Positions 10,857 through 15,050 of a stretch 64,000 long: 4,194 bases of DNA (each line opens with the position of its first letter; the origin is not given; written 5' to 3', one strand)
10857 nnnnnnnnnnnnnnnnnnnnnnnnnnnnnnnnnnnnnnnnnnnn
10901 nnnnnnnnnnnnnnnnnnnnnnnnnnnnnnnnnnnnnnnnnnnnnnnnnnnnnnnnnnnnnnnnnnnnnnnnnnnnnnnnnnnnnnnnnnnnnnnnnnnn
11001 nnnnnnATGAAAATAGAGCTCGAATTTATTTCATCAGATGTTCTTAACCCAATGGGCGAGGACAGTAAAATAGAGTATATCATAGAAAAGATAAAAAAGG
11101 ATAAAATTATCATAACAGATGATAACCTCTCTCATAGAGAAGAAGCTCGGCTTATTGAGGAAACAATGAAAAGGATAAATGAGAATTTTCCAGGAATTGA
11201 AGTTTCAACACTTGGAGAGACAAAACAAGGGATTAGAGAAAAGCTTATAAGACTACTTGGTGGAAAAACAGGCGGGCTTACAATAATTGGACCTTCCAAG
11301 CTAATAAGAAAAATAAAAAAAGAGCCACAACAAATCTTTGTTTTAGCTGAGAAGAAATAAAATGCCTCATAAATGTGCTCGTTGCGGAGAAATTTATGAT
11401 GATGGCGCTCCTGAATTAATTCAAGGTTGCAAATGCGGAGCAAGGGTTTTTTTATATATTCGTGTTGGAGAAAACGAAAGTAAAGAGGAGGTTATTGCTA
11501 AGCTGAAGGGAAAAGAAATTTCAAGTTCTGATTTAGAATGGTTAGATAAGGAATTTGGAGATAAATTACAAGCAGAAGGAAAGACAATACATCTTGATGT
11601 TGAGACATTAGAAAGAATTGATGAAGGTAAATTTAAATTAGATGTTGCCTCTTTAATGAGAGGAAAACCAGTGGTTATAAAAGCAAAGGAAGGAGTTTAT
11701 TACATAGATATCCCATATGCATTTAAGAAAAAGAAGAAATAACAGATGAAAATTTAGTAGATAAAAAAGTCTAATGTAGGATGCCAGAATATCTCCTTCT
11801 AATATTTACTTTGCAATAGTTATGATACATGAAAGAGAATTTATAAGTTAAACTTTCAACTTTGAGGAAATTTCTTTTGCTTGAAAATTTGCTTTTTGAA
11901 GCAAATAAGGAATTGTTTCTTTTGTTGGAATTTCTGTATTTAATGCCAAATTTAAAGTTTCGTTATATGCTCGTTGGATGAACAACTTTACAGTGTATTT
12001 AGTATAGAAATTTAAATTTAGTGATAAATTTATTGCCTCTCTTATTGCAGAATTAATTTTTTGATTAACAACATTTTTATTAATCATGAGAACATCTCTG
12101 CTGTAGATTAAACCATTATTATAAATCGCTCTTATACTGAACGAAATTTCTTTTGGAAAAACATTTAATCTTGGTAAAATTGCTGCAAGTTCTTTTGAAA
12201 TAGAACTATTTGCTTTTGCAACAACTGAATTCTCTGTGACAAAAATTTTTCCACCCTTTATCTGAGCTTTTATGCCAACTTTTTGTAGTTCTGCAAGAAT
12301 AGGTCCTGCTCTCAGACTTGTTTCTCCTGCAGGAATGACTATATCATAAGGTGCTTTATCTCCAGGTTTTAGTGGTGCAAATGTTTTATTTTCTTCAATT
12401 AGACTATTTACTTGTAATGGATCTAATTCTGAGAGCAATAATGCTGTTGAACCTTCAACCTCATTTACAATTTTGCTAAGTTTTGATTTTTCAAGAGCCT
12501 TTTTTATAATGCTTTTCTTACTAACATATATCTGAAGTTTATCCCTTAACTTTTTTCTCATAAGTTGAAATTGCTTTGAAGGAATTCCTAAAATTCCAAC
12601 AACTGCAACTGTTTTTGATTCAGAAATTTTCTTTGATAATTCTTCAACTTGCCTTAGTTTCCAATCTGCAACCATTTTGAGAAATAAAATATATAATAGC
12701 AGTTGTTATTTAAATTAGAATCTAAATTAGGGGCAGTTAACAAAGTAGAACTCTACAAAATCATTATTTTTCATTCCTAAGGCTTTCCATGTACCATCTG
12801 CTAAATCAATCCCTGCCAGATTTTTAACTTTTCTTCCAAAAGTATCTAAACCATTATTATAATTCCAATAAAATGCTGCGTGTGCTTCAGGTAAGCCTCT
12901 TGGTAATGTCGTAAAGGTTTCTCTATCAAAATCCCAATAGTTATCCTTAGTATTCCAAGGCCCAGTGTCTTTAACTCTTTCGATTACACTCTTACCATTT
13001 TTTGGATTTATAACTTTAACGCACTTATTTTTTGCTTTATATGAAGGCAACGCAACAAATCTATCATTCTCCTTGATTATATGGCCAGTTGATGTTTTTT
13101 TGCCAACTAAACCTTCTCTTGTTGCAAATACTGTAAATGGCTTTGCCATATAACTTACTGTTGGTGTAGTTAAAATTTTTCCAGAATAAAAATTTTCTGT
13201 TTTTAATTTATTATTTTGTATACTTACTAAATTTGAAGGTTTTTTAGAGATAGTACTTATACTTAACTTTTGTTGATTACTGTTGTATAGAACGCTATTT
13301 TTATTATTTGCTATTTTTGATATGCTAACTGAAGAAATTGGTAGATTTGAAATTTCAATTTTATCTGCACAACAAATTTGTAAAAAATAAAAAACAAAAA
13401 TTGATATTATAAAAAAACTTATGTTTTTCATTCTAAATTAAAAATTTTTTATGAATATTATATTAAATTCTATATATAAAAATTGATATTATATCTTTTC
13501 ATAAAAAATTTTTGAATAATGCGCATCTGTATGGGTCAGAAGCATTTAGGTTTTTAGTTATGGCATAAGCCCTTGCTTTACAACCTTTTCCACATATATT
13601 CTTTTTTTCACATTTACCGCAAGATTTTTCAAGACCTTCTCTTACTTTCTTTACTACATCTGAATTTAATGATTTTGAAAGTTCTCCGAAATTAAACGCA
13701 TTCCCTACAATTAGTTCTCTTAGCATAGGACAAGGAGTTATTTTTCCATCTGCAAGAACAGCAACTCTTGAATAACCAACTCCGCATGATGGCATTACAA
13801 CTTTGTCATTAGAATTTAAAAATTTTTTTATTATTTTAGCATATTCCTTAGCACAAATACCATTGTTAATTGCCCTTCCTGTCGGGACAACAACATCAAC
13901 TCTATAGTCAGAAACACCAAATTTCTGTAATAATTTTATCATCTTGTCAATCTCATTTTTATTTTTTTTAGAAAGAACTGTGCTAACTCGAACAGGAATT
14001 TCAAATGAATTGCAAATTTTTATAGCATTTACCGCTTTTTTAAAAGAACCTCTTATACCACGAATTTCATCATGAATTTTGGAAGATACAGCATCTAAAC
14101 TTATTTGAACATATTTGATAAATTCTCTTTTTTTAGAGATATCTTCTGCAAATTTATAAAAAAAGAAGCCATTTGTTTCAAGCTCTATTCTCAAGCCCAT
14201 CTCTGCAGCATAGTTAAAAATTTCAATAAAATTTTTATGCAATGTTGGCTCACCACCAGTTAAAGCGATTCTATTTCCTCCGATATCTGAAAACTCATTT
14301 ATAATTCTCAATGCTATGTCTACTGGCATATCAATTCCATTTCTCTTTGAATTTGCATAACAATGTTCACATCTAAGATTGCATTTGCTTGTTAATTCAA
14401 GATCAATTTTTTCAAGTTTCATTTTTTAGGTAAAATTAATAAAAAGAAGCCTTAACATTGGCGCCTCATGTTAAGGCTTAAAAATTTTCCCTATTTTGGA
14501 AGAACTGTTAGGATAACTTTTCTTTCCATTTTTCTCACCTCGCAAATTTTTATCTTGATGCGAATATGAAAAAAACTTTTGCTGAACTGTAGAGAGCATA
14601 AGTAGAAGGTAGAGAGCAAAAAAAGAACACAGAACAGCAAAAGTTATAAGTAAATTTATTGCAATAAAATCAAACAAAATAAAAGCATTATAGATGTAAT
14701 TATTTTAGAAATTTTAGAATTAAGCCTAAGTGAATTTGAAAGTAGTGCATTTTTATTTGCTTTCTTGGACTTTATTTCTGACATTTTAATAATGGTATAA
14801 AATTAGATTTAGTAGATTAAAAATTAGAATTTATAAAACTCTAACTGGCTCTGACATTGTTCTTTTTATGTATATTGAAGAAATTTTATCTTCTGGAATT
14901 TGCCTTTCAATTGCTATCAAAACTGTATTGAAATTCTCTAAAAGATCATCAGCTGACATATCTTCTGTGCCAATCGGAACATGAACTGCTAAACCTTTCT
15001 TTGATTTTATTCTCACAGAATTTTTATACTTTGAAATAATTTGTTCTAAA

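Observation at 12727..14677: Radical SAM/SPASM maturase, secreted DPBB/3D-domain protein and small membrane ORF inserted inside the conserved rpl11-rpl1-rpl10 ribosomal operon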

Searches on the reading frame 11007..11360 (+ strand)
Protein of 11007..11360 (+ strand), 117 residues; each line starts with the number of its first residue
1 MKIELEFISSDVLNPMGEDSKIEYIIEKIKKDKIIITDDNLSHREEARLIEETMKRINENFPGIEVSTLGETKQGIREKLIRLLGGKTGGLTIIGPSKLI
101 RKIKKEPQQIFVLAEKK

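Call 52: search_protein_families(library=pfam, proteins=[window:11007-11360:+], max_evalue=0.01)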
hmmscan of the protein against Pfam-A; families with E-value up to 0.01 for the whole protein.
window:11007-11360:+ (117 aa): 1 family
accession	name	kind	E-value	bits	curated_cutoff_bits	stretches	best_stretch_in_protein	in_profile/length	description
PF09846.14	OapB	-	7.2e-21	74.6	27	1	14-111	2-100/104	Origin-associated protein OapB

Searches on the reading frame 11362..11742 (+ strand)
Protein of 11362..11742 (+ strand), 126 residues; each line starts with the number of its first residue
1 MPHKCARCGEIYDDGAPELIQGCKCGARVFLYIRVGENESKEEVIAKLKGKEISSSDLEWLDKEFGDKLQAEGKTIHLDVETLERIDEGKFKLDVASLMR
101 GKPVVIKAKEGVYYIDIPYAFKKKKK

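Call 52: search_protein_families(library=pfam, proteins=[window:11362-11742:+], max_evalue=0.01)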
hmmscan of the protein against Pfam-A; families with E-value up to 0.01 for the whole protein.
window:11362-11742:+ (126 aa): 2 families
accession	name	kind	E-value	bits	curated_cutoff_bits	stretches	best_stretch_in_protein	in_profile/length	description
PF09845.14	OapC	-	4.3e-18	66.3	23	1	2-122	1-132/133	Origin-associated protein OapC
PF24434.1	DUF7557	-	0.0074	16.1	25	0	74-88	2-16/45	Family of unknown function (DUF7557)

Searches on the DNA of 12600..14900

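Call 81: search_rna_families(source=window, start=12600, end=14900, threshold=evalue, max_evalue=1)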
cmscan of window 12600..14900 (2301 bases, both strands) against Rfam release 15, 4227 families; matches with E-value up to 1: 2.
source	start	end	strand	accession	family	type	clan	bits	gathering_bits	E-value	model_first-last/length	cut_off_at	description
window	14715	14780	-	RF03483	MIR319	Gene; miRNA;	-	20.8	54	0.37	1-92/92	no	MIR319 microRNA precursor family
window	14715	14780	+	RF03483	MIR319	Gene; miRNA;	-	20.3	54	0.49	1-92/92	no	MIR319 microRNA precursor family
